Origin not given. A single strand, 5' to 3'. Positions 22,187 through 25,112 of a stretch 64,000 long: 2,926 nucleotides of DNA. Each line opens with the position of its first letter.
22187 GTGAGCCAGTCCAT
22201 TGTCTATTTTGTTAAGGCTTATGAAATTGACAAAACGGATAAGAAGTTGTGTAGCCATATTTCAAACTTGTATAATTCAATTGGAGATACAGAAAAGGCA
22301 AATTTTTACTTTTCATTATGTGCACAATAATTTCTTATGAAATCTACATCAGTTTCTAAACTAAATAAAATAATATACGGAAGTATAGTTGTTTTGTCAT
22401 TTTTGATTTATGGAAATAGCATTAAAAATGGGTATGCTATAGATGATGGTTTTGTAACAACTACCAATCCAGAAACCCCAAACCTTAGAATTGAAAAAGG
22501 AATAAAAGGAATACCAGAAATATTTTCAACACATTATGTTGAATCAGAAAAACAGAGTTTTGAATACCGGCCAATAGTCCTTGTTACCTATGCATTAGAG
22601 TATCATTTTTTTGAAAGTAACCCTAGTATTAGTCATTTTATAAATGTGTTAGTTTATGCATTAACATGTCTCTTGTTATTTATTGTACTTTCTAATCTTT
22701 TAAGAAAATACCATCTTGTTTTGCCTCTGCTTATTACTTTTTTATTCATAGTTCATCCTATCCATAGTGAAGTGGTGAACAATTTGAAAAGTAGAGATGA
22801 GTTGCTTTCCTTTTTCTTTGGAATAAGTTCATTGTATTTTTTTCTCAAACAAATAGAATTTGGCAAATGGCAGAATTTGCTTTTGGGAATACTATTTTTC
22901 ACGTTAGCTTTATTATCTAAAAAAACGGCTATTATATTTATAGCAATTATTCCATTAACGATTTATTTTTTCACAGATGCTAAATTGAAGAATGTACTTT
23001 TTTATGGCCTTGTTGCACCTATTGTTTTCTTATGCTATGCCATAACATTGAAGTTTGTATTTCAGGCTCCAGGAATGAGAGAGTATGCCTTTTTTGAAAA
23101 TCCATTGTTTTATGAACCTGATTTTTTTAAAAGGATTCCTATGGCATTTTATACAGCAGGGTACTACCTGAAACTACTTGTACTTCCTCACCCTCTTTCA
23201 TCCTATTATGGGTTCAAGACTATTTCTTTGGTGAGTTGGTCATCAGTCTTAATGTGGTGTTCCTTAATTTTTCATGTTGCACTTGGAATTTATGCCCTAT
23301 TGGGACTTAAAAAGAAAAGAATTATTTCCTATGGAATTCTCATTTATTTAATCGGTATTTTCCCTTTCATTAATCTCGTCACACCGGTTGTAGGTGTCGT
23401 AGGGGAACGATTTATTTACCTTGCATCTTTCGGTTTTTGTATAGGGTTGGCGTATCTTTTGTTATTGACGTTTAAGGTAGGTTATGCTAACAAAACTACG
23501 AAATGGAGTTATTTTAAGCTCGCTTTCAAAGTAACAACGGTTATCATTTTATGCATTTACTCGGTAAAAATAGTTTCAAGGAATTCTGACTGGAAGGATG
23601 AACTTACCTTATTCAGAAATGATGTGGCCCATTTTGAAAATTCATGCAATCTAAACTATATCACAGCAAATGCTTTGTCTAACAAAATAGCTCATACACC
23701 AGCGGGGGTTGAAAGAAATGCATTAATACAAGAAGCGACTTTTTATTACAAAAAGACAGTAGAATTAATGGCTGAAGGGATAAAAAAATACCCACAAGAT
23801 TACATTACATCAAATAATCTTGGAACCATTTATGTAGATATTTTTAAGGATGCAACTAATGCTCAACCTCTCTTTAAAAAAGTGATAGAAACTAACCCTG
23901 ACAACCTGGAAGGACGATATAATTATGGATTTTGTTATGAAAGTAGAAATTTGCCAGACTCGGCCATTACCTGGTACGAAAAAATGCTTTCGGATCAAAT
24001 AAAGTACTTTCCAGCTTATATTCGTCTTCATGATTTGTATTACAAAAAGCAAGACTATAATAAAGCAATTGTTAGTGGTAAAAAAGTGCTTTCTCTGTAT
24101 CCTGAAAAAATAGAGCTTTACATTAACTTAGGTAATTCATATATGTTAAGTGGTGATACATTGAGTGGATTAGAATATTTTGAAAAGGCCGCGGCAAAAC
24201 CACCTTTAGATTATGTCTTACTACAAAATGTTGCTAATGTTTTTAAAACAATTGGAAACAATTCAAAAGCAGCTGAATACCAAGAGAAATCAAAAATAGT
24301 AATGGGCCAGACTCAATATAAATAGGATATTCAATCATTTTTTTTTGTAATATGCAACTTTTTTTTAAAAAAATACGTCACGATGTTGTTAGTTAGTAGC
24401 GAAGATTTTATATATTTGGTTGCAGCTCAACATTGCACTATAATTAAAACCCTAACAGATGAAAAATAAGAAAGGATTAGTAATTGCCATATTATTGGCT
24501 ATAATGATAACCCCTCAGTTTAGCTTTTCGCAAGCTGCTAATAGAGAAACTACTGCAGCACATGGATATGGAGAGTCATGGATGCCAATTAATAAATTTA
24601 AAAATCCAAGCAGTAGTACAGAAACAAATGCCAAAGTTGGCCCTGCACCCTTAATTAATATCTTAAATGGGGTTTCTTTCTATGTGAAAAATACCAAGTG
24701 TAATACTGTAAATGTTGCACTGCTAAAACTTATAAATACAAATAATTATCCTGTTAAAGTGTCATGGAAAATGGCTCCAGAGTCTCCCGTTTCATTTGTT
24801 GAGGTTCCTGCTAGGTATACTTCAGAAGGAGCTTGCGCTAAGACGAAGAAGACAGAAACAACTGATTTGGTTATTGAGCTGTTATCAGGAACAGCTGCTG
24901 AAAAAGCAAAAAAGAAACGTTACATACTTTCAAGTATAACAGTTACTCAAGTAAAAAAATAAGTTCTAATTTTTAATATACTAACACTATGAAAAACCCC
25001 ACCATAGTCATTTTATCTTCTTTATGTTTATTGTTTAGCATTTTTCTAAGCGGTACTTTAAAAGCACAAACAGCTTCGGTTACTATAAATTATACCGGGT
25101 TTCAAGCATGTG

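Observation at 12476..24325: Arn/Gtr-like lipid-carrier glycosylation locus with an ACP-built acyl group, hydroxylase, sulfotransferase and TMTC-like GT-C/TPR terminal transferases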

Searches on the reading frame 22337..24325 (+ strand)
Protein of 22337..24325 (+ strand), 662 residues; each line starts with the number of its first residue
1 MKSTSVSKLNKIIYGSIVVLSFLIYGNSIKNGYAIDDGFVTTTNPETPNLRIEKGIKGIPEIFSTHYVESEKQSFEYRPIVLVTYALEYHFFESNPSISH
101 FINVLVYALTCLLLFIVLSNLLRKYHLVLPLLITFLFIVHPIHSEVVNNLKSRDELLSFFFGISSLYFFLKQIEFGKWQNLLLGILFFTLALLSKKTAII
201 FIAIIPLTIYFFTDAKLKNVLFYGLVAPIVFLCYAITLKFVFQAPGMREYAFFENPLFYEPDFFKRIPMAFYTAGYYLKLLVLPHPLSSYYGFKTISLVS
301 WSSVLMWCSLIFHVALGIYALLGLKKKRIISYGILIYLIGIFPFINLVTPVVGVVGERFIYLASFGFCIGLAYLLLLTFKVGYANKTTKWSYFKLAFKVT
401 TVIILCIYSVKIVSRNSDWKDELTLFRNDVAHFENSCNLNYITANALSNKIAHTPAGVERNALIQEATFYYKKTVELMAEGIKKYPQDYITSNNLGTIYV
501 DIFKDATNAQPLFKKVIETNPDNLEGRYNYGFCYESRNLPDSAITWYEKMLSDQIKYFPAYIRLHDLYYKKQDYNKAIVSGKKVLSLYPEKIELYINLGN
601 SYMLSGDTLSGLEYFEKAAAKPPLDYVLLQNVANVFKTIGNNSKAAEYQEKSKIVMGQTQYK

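Call 5: search_protein_families(library=pfam, proteins=[window:22337-24325:+], max_evalue=0.01)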
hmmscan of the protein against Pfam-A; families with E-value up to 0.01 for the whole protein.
window:22337-24325:+ (662 aa): 14 families
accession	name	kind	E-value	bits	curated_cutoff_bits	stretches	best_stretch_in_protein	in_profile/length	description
PF13181.12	TPR_8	-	5e-10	39.2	25.7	0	593-618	2-27/34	Tetratricopeptide repeat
PF14559.12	TPR_19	-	7.2e-10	39.5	25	1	504-553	5-54/68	Tetratricopeptide repeat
PF13431.12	TPR_17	-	1.5e-09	37.8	24.4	1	512-544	1-33/34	Tetratricopeptide repeat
PF07719.23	TPR_2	-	1.6e-09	37.6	27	0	593-620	2-29/34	Tetratricopeptide repeat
PF13414.12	TPR_11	-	1.5e-07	31.5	26.8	1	566-606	2-42/42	TPR repeat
PF13424.12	TPR_12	-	3.5e-07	30.7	30.1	0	593-619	4-30/77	Tetratricopeptide repeat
PF00515.34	TPR_1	-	4.1e-06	26.8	27.8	0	593-618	2-27/34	Tetratricopeptide repeat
PF13428.12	TPR_14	-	8.8e-05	23.3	23.5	0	593-633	2-42/44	Tetratricopeptide repeat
PF08409.16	TMTC_DUF1736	-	0.00021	21.6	27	1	250-314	7-72/75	Protein O-mannosyl-transferase TMTC, DUF1736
PF13432.12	TPR_16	-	0.00025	21.9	32.7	0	507-551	14-58/65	Tetratricopeptide repeat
PF13231.12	PMT_2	-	0.0018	18.9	26.1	1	99-233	24-153/160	Dolichyl-phosphate-mannose-protein mannosyltransferase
PF13176.12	TPR_7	-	0.0023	18.3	27.9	0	560-578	1-19/36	Tetratricopeptide repeat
PF25063.1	ARM_TT21_C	-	0.0045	17.3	35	1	498-590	104-196/209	Tetratricopeptide repeat protein 21 C-terminal ARM domain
PF13174.12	TPR_6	-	0.0075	17.3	26.3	0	495-522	6-32/33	Tetratricopeptide repeat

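Call 79: search_protein_families(library=ncbifam, proteins=[window:22337-24325:+], max_evalue=0.01)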
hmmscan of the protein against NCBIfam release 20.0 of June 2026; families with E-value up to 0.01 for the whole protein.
window:22337-24325:+ (662 aa): 10 families
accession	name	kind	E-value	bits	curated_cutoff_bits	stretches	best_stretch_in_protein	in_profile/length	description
NF040959.1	MamA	equivalog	5.1e-17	62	200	2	508-650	55-197/204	magnetosome protein MamA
TIGR02917.1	PEP_TPR_lipo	equivalog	1.8e-11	42.7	312.2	1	504-652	513-661/899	XrtA/PEP-CTERM system TPR-repeat protein PrsT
NF033762.1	social_mot_Tgl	equivalog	1.2e-08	34.6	225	1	476-617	52-195/252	social motility TPR repeat lipoprotein Tgl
TIGR02521.1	type_IV_pilW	equivalog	4.2e-08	33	154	0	593-650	32-89/234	type IV pilus biogenesis/stability protein PilW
NF033920.0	C39_PA2778_fam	equivalog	2.6e-07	30.3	150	1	570-651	168-249/255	PA2778 family cysteine peptidase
NF002725.1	PRK02603.1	equivalog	3.4e-05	23.9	143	1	573-655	50-135/173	photosystem I assembly protein Ycf3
NF053607.1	CHU_0125_OmpA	equivalog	0.0001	20.9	620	0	569-654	30-115/639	CHU_0125 family OmpA-like outer membrane integrity protein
TIGR03939.1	PGA_TPR_OMP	equivalog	0.0011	17.3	366.65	1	477-592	382-497/800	poly-beta-1,6 N-acetyl-D-glucosamine export porin PgaA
NF047507.1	TPR_BatC_Lepto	exception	0.0066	15.9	175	0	568-623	68-127/214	TPR repeat-containing protein BatC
NF033758.1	gliding_GltE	equivalog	0.0069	15.4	225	0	526-649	224-348/411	adventurous gliding motility TPR repeat lipoprotein GltE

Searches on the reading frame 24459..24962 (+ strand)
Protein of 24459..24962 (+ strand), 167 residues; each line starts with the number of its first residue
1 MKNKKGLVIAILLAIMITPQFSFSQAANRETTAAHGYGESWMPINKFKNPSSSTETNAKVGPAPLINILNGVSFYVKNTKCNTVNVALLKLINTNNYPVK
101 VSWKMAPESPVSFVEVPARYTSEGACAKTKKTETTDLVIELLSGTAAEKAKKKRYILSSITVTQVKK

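Call 5: search_protein_families(library=pfam, proteins=[window:24459-24962:+], max_evalue=0.01)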
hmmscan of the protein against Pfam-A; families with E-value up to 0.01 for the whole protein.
window:24459-24962:+ (167 aa): 0 families

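Call 79: search_protein_families(library=ncbifam, proteins=[window:24459-24962:+], max_evalue=0.01)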
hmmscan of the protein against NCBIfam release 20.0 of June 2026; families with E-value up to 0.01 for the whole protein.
window:24459-24962:+ (167 aa): 0 families
